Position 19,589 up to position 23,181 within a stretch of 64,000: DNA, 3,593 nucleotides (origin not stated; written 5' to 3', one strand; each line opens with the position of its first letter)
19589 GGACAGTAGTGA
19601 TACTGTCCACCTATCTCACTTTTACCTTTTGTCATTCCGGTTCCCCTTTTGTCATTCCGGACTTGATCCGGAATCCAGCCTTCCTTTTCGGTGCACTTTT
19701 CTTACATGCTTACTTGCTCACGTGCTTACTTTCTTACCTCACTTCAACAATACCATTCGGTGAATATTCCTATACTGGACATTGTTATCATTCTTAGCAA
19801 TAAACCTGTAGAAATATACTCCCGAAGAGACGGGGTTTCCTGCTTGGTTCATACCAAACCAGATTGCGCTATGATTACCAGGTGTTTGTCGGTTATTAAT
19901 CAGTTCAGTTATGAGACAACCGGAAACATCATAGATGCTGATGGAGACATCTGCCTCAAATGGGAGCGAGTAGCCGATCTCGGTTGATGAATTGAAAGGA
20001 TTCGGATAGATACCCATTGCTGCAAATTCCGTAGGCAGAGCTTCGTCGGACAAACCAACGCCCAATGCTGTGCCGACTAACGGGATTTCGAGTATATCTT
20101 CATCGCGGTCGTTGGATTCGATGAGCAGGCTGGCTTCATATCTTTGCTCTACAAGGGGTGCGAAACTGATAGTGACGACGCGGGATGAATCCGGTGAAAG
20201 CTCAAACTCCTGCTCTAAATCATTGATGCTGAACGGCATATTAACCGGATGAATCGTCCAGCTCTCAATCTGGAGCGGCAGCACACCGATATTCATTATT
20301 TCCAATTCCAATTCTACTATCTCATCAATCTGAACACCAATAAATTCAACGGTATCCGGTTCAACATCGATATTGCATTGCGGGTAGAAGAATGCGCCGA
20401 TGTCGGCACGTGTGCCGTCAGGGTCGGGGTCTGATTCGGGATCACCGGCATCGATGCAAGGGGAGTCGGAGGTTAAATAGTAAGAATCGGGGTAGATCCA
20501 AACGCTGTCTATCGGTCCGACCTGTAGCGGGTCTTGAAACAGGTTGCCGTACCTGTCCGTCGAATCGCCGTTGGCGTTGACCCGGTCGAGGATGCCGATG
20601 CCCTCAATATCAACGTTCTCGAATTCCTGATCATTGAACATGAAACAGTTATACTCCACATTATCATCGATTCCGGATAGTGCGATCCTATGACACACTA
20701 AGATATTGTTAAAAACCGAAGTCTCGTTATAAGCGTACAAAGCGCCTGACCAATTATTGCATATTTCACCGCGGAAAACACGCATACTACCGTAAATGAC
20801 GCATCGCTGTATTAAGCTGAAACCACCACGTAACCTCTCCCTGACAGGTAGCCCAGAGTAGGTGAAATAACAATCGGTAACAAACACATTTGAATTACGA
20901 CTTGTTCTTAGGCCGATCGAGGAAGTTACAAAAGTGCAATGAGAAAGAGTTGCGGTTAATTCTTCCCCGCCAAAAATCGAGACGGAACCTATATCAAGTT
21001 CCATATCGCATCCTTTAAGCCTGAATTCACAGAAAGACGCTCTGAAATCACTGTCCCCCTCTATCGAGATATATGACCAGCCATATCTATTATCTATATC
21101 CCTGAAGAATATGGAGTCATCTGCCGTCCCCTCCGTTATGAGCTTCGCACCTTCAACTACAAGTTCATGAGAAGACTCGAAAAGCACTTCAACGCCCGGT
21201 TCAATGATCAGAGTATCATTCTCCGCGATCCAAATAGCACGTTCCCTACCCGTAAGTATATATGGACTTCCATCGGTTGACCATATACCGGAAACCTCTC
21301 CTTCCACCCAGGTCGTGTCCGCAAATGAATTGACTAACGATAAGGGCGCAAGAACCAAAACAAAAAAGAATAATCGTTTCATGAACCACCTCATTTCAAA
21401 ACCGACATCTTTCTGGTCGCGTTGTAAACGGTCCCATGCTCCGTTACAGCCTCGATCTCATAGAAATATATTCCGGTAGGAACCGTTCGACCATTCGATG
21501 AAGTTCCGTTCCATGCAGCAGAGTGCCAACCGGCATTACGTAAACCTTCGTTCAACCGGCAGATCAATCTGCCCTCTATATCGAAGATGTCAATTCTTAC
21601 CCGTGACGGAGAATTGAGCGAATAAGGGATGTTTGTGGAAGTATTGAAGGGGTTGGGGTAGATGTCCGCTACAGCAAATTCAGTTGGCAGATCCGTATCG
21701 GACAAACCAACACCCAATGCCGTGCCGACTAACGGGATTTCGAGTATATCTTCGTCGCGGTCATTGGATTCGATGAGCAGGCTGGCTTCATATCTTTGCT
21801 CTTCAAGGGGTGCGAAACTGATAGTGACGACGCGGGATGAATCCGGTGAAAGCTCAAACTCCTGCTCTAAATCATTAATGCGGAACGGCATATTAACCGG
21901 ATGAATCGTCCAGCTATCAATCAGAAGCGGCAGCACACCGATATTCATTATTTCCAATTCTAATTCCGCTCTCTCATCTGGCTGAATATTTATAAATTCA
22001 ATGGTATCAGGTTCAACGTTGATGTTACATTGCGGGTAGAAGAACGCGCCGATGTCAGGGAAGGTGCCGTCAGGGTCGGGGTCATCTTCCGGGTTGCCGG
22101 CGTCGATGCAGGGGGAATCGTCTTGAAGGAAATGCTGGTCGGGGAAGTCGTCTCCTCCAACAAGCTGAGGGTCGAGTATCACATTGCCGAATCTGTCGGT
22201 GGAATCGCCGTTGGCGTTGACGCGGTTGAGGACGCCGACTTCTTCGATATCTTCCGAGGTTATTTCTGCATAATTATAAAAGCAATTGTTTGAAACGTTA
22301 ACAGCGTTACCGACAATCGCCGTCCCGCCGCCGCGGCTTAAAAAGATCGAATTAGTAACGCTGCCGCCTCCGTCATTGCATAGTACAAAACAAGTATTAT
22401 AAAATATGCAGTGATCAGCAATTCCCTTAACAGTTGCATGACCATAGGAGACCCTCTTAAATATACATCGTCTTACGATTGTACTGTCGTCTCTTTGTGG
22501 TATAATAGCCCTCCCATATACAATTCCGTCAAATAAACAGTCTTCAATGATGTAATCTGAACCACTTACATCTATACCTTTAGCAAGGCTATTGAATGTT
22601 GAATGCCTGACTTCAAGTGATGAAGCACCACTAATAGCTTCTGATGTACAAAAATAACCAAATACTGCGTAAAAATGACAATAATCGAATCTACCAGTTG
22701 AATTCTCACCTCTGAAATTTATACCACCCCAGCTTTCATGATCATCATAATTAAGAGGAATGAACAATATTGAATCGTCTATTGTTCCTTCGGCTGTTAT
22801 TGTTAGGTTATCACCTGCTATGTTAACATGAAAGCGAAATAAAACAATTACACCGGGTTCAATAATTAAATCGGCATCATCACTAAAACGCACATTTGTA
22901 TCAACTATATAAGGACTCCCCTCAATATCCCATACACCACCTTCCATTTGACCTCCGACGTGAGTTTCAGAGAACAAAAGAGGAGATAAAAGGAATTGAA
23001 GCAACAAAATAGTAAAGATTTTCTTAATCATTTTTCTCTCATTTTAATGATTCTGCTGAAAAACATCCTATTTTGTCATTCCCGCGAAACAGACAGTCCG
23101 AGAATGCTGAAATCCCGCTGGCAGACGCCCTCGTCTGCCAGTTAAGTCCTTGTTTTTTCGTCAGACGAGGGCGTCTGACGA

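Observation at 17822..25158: Tandem array of four T9SS cargo paralogs with mosaic module sharing (variable beta-helix head, near-identical Ig-like core, swapped CTDs)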

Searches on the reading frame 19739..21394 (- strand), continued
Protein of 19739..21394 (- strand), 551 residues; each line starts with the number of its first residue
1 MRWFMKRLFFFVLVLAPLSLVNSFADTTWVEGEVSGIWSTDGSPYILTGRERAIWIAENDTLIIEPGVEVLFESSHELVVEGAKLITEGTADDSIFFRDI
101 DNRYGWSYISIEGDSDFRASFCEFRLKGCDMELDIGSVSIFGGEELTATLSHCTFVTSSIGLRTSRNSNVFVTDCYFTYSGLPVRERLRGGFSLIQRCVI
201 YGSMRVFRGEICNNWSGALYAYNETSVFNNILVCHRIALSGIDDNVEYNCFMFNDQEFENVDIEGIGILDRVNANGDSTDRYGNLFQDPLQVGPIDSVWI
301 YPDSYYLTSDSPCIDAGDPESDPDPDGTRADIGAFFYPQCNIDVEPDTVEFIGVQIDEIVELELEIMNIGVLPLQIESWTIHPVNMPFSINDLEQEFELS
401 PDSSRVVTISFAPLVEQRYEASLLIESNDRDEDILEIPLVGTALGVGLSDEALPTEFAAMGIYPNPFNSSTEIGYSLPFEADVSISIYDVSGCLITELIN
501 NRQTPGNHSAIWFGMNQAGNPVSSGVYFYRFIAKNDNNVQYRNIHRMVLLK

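Call 59: list_cluster_members(proteins=[L003:2644-3978:+, L003:4065-4694:+])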
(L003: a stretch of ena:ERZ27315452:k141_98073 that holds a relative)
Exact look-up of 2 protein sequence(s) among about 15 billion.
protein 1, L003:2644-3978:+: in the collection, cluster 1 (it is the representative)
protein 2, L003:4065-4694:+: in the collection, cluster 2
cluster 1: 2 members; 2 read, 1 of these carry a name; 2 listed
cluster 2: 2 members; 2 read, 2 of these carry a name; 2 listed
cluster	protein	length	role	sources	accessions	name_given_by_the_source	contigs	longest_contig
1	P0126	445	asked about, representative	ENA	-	-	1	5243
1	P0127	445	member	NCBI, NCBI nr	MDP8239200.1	MAG: multiheme c-type cytochrome [Candidatus Hatepunaea meridiana] | multiheme c-type cytochrome [Candidatus Hatepunaea meridiana]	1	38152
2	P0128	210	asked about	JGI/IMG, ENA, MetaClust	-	\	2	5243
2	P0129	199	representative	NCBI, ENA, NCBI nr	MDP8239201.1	MAG: LUD domain-containing protein [Candidatus Hatepunaea meridiana] | LUD domain-containing protein [Candidatus Hatepunaea meridiana]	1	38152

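Call 72: find_encoding_contigs(protein=P0025, flank=8000, max_places=2)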
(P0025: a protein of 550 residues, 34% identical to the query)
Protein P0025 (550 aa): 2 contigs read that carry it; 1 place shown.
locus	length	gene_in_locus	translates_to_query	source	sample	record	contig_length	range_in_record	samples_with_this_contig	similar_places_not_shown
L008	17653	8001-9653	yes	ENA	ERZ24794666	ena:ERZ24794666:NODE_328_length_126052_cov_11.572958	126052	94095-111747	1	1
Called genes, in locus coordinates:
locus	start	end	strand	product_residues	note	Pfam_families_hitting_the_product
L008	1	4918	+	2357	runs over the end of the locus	PF21959:DUF6923 (faint), PF15780:ASH (faint), PF22067:Cep192_D3 (faint), PF22544:HYDIN_VesB_CFA65-like_Ig (faint), PF07610:DUF1573 (faint), PF12371:TMEM131_like_N (faint), PF22073:Cep192_D4 (faint), PF18962:Por_Secre_tail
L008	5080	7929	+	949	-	PF00082:Peptidase_S8, PF13860:FlgD_ig (weak)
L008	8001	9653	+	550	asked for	PF18962:Por_Secre_tail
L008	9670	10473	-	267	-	PF02649:GCHY-1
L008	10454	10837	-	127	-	PF01242:PTPS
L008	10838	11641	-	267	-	PF13353:Fer4_12 (weak), PF04055:Radical_SAM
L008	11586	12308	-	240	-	PF00733:Asn_synthase, PF06508:QueC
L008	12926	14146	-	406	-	PF00089:Trypsin, PF13365:Trypsin_2, PF00595:PDZ (weak), PF13180:PDZ_2, PF17820:PDZ_6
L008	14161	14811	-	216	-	PF00923:TAL_FSA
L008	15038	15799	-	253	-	PF01416:PseudoU_synth_1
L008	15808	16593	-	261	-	PF02361:CbiQ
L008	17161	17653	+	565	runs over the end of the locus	PF00989:PAS, PF13426:PAS_9, PF00158:Sigma54_activat, PF14532:Sigma54_activ_2, PF07728:AAA_5 (weak), PF25601:AAA_lid_14, PF02954:HTH_8 (weak)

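Call 73: find_encoding_contigs(protein=P0008, flank=8000, max_places=2)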
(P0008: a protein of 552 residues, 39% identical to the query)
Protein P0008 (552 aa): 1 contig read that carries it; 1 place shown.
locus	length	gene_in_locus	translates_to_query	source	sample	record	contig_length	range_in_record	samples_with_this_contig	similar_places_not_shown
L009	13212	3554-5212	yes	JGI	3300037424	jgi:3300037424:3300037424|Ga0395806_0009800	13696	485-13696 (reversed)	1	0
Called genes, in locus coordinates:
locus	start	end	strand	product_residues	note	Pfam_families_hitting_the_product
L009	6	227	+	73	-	-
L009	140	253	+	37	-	-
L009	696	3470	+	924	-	PF00082:Peptidase_S8, PF13860:FlgD_ig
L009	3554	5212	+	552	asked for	PF13229:Beta_helix (weak), PF18962:Por_Secre_tail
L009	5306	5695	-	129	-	PF00072:Response_reg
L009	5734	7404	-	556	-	-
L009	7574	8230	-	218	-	-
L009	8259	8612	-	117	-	PF01245:Ribosomal_L19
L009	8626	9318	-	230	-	PF01746:tRNA_m1G_MT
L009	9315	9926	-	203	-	PF01782:RimM, PF05239:PRC, PF24986:PRC_RimM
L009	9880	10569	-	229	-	PF00886:Ribosomal_S16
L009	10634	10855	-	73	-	-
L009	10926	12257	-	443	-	PF02881:SRP54_N, PF06414:Zeta_toxin (weak), PF13401:AAA_22 (weak), PF00448:SRP54, PF01656:CbiA (weak), PF02978:SRP_SPB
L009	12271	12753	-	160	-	PF01467:CTP_transf_like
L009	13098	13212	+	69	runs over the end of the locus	PF01197:Ribosomal_L31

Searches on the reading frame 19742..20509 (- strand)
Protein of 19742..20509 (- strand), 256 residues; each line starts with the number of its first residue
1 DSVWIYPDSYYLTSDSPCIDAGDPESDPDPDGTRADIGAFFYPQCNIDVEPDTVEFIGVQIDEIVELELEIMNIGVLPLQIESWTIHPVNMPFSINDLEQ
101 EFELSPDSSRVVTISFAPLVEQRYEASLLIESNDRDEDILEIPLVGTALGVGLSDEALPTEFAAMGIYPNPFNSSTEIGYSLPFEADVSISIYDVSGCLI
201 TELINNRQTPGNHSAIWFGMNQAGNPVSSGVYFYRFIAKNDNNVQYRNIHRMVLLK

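Call 21: find_related_loci(query=window:19742-20509:-, collection=genome_contigs, flank=10000)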
Query window:19742-20509:- (256 aa) in genome_contigs; peptide patterns used: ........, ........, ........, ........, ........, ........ (x = any residue, [..] = any of these).
63 stretches matched a pattern; 1 encode a relative of the query (tblastn E <= 1e-3); 1 distinct loci.
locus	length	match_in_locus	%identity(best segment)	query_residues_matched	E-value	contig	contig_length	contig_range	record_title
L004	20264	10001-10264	31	144-236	6e-9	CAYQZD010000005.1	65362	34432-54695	MAG TPA_asm: uncultured bacterium isolate SRP167671_co1_177 genome assembly, contig: NODE_450_length_65362_cov_7.803344,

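Call 22: find_related_loci(query=window:19742-20509:-, collection=metagenome_contigs, flank=10000)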
Query window:19742-20509:- (256 aa) in metagenome_contigs; peptide patterns used: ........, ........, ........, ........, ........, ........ (x = any residue, [..] = any of these).
64 stretches matched a pattern; 3 encode a relative of the query (tblastn E <= 1e-3); 3 distinct loci.
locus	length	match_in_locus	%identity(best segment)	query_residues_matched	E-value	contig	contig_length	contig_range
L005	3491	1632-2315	73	6-238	1e-114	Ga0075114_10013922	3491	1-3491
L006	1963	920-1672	69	6-256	1e-117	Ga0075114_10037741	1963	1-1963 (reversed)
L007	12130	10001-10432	32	113-256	8e-12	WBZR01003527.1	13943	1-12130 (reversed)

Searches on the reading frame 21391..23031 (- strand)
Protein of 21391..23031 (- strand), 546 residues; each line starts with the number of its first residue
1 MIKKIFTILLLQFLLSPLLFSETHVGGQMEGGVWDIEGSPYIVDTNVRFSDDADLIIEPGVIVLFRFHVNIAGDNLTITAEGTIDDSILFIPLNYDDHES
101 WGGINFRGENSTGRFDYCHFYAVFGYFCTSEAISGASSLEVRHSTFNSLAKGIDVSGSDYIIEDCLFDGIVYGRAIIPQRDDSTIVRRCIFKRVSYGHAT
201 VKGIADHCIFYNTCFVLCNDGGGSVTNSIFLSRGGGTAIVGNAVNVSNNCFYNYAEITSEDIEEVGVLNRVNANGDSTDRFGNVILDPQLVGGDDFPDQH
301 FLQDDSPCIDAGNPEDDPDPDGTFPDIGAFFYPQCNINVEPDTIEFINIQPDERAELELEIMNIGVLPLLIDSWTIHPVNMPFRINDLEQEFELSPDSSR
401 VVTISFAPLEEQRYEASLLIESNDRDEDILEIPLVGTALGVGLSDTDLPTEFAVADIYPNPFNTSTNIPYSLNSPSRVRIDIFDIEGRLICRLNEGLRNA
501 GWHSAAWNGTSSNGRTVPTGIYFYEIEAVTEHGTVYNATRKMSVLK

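Call 7: search_protein_families(library=pfam, proteins=[window:21391-23031:-], max_evalue=0.1)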
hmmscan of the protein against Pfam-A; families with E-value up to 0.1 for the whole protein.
window:21391-23031:- (546 aa): 7 families
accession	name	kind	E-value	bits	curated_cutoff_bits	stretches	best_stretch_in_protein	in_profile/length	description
PF13860.13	FlgD_ig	-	3.3e-08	33.8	27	1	466-530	12-77/79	FlgD Ig-like domain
PF18962.6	Por_Secre_tail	-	3.4e-07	30.9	27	1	457-530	1-66/75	Secretion system C-terminal sorting domain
PF22544.2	HYDIN_VesB_CFA65-like_Ig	-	1.8e-06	28.6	25.5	1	337-428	3-92/100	HYDIN/CFA65/VesB-like, Ig-like domain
PF13585.12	CHU_C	-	0.0001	22.8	27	1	475-530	26-74/86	CHU_C Type IX secretion signal domain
PF22073.2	Cep192_D4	-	0.00017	22.2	35.5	1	342-437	9-110/112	Cep192 domain 4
PF15780.11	ASH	-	0.003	18.1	27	1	343-425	13-93/98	Abnormal spindle-like microcephaly-assoc'd, ASPM-SPD-2-Hydin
PF24291.1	Ig_CFAP65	-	0.052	13.8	27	1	393-434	72-113/121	Cilia- and flagella-associated protein 65-like, Ig-like domain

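Call 8: search_protein_families(library=ncbifam, proteins=[window:21391-23031:-], max_evalue=0.1)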
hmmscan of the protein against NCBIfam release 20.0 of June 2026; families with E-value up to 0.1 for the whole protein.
window:21391-23031:- (546 aa): 10 families
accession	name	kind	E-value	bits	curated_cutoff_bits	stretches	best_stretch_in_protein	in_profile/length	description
NF033707.1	T9SS_sortase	equivalog_domain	3e-10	38.4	420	1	456-544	1000-1094/1095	type IX secretion system sortase PorU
TIGR04183.1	Por_Secre_tail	domain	2e-07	30.9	23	1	457-528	1-60/72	T9SS type A sorting domain-containing protein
NF052323.1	T9SSA_dep_M6i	equivalog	2.6e-07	29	600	1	458-544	961-1041/1043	T9SS-dependent M6-like inactivated metalloprotease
NF005176.1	PRK06655.1-1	equivalog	5e-06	26.6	230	1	474-534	95-154/197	flagellar hook assembly protein FlgD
NF038113.1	T9SSA_dep_M36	equivalog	2.6e-05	22.6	885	1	455-528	794-857/869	T9SS-dependent M36 family metallopeptidase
NF012200.0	choice_anch_D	domain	0.0016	18.9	45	1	336-427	16-108/108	choice-of-anchor D domain-containing protein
NF052228.1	T9SS_PorZ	equivalog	0.002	16.7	260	1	451-525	669-739/757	type IX secretion system anionic LPS delivery protein PorZ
NF041518.1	choice_anch_Q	domain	0.014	15.6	25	1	299-330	16-55/58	choice-of-anchor Q domain-containing protein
NF009453.0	PRK12813.1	equivalog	0.023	14.2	264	1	502-535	147-180/223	flagellar basal body rod modification protein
NF009277.0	PRK12634.1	equivalog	0.038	14.1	333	1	475-523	121-169/221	flagellar basal body rod modification protein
